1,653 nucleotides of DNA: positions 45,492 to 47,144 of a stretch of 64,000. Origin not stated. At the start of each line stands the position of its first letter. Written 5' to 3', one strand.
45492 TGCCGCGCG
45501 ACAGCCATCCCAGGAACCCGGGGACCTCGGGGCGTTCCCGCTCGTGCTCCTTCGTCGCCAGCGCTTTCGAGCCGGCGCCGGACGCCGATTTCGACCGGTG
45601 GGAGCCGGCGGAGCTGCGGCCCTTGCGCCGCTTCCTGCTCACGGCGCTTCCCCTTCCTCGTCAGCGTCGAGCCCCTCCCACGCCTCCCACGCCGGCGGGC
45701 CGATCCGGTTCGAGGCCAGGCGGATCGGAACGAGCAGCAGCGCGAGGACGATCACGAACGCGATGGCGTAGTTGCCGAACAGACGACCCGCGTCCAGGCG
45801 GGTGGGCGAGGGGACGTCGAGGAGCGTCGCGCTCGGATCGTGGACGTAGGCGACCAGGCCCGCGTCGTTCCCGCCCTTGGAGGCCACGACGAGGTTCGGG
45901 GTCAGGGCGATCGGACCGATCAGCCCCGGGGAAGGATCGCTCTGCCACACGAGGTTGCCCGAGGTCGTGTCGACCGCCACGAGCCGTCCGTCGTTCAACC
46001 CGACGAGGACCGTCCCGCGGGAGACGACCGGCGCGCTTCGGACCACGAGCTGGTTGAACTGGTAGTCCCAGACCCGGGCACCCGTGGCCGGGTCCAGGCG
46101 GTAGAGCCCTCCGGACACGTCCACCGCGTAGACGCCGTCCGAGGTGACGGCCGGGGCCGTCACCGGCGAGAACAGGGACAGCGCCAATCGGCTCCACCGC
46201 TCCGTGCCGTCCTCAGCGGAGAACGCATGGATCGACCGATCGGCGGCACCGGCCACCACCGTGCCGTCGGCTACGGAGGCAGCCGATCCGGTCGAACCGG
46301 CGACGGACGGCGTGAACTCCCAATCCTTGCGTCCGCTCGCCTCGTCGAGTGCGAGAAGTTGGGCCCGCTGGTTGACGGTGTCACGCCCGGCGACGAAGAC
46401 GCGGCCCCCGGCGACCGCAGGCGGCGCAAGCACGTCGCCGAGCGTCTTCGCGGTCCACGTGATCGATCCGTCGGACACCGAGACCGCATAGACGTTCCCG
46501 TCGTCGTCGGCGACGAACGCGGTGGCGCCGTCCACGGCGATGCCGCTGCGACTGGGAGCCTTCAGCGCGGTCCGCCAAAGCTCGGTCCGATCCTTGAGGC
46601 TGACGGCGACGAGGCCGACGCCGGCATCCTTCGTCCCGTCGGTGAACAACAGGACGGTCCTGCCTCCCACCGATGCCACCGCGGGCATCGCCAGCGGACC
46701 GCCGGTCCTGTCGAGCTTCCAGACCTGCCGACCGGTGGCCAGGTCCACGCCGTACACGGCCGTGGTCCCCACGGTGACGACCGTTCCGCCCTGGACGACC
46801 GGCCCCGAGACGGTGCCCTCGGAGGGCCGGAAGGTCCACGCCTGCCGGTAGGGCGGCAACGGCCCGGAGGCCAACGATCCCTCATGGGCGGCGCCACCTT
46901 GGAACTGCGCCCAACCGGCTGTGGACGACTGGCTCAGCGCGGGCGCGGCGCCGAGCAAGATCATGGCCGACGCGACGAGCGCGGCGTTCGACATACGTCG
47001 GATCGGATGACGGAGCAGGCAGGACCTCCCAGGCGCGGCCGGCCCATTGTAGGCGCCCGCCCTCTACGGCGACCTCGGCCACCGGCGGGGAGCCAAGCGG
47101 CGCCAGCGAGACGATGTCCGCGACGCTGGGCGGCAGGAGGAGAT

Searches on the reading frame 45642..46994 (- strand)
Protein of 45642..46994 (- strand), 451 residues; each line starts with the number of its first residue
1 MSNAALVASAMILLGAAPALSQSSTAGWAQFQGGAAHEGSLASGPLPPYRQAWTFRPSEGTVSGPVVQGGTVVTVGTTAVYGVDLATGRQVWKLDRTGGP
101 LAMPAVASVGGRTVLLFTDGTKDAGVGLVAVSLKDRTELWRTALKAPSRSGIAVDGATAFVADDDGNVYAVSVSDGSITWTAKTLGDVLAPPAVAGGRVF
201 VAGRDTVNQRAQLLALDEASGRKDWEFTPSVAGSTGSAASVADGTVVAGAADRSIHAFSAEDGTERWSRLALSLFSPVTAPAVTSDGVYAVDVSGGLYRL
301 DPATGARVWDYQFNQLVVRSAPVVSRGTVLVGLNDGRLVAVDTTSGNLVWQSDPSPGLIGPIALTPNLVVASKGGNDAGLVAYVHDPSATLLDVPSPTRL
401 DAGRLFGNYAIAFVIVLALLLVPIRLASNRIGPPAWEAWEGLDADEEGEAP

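Call 34: search_protein_families(library=pfam, proteins=[window:45642-46994:-], max_evalue=0.00001)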
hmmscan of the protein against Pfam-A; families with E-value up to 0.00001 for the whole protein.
window:45642-46994:- (451 aa): 3 families
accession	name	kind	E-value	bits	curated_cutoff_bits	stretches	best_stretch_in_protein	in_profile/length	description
PF13360.13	PQQ_2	-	2.4e-44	152.2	27.6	3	209-372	41-214/233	Outer membrane protein assembly factor BamB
PF13570.13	Beta-prop_ACSF4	-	1.2e-26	94.3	133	1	128-377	31-272/329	Beta-alanine-activating enzyme, beta-propeller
PF01011.28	PQQ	-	1.5e-10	40.8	26.7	0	63-232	51-211/595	Glucose/ethanol/alcohol dehydrogenase, beta-propeller domain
